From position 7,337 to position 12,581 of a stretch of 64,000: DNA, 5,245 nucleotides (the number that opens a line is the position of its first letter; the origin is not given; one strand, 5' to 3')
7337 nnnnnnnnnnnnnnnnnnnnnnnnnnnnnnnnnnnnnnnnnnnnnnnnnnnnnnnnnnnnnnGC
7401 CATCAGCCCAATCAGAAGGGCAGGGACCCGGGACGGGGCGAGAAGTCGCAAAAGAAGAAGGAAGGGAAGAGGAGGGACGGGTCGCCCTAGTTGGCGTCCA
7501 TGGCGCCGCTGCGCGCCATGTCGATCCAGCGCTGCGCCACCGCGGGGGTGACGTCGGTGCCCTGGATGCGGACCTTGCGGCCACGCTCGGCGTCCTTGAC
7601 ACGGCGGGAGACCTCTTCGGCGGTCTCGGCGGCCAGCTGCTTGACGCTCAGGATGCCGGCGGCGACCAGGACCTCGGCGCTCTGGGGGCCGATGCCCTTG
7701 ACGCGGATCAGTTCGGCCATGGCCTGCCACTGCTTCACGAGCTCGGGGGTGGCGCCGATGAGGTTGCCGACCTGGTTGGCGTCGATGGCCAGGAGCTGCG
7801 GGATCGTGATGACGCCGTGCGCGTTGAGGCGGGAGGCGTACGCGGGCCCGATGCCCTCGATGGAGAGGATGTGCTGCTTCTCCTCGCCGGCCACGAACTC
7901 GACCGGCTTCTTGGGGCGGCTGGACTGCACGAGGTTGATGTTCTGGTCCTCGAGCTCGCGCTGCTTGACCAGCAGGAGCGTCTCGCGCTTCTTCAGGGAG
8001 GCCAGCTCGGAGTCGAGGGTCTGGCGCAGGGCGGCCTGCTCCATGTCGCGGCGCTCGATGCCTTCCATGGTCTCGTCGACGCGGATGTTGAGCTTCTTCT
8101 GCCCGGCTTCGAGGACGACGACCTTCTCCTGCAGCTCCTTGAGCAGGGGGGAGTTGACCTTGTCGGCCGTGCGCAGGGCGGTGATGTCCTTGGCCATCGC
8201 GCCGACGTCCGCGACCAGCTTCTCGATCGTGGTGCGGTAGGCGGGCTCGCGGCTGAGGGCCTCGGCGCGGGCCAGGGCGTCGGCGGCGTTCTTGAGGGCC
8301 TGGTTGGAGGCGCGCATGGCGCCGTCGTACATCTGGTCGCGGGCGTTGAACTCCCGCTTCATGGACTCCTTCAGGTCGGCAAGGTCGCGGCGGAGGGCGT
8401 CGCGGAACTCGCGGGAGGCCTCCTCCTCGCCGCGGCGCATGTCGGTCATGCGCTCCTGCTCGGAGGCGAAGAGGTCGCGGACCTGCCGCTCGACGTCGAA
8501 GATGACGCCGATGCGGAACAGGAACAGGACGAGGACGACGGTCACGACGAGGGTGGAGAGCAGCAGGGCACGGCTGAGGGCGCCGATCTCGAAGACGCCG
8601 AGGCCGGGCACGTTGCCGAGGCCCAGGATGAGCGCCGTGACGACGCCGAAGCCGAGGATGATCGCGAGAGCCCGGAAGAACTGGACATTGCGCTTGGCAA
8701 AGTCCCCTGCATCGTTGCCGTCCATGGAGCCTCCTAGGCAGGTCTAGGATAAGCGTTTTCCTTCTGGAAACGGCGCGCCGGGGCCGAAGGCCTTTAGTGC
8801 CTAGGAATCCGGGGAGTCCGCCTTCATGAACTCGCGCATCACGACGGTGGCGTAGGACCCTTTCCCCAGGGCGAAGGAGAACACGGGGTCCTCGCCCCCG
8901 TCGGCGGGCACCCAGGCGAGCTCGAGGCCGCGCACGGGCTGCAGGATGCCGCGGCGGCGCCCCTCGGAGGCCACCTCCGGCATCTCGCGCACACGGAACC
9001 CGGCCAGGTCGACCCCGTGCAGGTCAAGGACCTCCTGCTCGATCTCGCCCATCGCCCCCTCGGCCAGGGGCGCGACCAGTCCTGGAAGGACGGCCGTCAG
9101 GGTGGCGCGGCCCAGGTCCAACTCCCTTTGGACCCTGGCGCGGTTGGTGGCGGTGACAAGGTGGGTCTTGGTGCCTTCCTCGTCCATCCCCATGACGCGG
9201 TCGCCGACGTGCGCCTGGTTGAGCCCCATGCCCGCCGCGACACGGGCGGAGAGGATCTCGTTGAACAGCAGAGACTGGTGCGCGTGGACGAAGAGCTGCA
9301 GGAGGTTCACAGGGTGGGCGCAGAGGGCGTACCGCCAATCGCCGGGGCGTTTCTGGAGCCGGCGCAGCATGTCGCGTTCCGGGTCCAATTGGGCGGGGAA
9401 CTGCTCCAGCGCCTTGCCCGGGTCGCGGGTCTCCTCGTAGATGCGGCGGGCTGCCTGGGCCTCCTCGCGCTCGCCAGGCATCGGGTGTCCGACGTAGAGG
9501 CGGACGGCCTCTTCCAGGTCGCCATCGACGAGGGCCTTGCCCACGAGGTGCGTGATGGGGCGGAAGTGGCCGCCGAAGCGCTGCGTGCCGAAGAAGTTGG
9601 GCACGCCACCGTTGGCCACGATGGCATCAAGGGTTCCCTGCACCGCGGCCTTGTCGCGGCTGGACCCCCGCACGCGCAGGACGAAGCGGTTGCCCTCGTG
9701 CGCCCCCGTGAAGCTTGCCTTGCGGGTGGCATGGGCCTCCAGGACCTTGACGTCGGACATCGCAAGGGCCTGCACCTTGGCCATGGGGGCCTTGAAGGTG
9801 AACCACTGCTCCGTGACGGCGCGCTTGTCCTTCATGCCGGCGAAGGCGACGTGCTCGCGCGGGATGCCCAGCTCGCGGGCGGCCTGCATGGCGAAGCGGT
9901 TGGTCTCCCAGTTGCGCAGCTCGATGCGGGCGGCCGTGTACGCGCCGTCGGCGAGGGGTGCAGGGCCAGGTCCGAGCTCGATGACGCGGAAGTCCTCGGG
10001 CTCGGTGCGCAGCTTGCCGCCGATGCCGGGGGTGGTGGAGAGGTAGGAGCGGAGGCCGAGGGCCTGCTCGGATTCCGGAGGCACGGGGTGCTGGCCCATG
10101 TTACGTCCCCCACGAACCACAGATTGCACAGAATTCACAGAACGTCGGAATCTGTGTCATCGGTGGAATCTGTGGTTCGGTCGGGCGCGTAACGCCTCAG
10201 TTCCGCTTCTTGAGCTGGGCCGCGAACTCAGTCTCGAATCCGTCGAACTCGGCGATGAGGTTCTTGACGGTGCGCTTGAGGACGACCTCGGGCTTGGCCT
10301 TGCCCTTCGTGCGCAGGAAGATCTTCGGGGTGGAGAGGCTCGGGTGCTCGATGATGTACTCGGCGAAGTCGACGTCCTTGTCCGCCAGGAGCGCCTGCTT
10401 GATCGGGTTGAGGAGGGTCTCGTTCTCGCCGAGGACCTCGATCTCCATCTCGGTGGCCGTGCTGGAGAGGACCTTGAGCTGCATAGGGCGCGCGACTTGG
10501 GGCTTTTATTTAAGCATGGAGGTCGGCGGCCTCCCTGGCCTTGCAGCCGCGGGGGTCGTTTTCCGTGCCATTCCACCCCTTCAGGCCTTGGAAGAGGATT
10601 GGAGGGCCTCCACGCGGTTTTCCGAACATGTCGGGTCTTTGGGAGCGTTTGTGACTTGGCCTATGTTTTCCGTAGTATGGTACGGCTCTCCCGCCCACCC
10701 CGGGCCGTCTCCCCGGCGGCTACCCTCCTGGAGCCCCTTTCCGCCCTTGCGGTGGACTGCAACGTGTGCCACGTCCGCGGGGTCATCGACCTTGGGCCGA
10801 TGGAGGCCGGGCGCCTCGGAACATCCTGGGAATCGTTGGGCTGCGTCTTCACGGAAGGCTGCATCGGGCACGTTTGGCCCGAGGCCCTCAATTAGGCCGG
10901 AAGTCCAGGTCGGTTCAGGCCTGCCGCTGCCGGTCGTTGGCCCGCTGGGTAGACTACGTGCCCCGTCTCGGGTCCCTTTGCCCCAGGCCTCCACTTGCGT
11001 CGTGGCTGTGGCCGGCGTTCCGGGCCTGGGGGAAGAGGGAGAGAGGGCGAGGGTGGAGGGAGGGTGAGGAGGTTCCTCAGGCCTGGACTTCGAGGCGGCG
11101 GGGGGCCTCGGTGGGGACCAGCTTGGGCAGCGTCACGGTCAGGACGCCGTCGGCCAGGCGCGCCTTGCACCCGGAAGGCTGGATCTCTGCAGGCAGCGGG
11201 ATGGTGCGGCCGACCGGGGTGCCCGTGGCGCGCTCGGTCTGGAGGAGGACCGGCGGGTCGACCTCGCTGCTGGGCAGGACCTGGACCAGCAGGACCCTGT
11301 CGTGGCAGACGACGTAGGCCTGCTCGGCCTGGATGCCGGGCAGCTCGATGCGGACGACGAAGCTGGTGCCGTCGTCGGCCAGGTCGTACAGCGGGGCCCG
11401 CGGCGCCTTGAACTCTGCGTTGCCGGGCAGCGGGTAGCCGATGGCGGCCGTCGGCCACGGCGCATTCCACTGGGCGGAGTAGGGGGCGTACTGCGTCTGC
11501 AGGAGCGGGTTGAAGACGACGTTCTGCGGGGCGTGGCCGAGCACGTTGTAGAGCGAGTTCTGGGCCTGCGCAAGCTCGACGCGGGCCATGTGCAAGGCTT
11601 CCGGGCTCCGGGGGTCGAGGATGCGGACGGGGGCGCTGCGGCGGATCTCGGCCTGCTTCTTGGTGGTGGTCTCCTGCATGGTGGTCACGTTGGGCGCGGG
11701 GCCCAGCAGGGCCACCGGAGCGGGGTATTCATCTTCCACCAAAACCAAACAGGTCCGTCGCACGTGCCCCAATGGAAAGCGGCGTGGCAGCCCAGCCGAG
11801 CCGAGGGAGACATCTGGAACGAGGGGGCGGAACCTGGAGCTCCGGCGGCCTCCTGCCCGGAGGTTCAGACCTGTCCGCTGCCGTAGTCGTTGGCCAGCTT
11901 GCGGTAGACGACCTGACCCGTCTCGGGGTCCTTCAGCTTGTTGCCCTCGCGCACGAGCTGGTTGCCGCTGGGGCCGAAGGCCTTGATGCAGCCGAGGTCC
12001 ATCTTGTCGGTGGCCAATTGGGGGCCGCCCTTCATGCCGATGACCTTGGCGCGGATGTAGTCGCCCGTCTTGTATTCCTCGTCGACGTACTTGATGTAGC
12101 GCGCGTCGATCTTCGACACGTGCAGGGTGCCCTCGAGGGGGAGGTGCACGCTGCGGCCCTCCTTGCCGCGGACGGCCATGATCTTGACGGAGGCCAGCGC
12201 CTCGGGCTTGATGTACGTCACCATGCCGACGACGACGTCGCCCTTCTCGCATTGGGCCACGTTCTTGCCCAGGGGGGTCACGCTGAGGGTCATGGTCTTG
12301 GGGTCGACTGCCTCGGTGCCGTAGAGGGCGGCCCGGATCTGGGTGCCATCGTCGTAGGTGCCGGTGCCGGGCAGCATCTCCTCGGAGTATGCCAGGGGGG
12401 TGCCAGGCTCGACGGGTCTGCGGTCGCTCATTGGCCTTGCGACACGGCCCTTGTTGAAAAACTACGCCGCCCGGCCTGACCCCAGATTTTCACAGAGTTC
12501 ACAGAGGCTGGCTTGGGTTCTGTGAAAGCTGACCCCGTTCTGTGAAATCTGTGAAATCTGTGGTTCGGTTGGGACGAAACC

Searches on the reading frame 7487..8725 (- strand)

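Call 26: search_protein_families(library=pfam, proteins=[window:7487-8725:-], max_evalue=0.001)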
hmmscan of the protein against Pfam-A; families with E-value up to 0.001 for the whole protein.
window:7487-8725:- (412 aa): 5 families
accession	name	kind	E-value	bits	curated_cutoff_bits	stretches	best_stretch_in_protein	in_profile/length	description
PF14229.12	DUF4332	-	6.8e-20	71.9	23.2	1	290-405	1-120/122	Domain of unknown function (DUF4332)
PF14520.12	HHH_5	-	1.7e-14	54.5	27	2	338-403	3-54/57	Helix-hairpin-helix domain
PF10391.15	DNA_pol_lambd_f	-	4.8e-07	29.9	29.8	0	339-368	3-32/51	Fingers domain of DNA polymerase lambda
PF11731.14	Cdd1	-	5e-05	23.9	25.5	0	334-381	3-50/86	Pathogenicity locus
PF02579.22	Nitro_FeMo-Co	-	0.0003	21.5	26.3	0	338-376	55-92/94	Dinitrogenase iron-molybdenum cofactor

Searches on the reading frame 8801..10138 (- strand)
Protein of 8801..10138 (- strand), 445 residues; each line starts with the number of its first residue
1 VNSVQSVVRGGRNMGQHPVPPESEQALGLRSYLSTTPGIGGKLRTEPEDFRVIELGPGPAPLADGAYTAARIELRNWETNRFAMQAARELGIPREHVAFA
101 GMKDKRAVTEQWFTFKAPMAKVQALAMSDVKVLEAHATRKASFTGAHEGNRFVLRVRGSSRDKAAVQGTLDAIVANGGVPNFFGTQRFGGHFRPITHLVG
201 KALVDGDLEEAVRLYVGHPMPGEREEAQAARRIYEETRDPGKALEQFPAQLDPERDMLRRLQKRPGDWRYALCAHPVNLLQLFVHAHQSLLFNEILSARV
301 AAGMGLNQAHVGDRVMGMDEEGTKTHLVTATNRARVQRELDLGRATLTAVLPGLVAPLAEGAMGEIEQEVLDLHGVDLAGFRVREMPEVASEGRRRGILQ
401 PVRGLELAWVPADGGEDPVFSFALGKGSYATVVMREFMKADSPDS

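Call 26: search_protein_families(library=pfam, proteins=[window:8801-10138:-], max_evalue=0.001)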
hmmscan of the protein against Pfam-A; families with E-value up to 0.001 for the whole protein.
window:8801-10138:- (445 aa): 1 family
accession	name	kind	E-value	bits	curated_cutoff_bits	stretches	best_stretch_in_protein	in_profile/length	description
PF01142.23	TruD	-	1e-122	410.4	27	1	27-437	2-412/412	tRNA pseudouridine synthase D (TruD)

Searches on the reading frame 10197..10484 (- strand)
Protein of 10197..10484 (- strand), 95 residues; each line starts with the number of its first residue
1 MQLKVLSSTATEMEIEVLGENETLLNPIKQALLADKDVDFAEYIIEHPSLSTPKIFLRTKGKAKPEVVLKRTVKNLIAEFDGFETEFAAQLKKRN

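Call 26: search_protein_families(library=pfam, proteins=[window:10197-10484:-], max_evalue=0.001)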
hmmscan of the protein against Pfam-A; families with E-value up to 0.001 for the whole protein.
window:10197-10484:- (95 aa): 1 family
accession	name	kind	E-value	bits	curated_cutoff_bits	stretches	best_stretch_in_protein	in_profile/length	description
PF13656.11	RNA_pol_L_2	-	2.2e-19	69.4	27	1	12-85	1-74/75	RNA polymerase Rpb3/Rpb11 dimerisation domain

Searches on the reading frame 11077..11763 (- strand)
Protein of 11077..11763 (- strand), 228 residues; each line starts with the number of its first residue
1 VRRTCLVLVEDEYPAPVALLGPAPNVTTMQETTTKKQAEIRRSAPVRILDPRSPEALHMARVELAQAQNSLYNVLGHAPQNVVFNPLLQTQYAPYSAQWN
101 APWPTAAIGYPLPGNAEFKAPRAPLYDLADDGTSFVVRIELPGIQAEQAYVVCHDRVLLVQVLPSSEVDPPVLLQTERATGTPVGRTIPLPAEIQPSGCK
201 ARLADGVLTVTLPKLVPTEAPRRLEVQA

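Call 26: search_protein_families(library=pfam, proteins=[window:11077-11763:-], max_evalue=0.001)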
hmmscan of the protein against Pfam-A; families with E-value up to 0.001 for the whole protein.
window:11077-11763:- (228 aa): 1 family
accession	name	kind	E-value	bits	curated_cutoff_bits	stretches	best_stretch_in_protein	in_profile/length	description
PF00011.27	HSP20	-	9e-10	39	20.8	1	130-227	4-102/102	Hsp20/alpha crystallin family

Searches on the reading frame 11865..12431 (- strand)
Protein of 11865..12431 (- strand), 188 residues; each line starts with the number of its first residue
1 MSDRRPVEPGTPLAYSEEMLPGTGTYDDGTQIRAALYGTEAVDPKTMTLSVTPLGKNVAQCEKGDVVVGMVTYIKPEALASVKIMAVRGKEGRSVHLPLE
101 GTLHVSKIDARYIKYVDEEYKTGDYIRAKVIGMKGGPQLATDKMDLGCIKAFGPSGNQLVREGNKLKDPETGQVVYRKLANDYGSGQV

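Call 26: search_protein_families(library=pfam, proteins=[window:11865-12431:-], max_evalue=0.001)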
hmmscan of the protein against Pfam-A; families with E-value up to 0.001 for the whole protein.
window:11865-12431:- (188 aa): 2 families
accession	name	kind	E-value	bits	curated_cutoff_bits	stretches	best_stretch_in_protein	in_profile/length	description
PF14382.12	ECR1_N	-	8.9e-07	29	27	1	9-39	4-34/38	Exosome complex exonuclease RRP4 N-terminal region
PF00575.29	S1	-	0.00034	21.4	22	0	97-133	24-62/74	S1 RNA binding domain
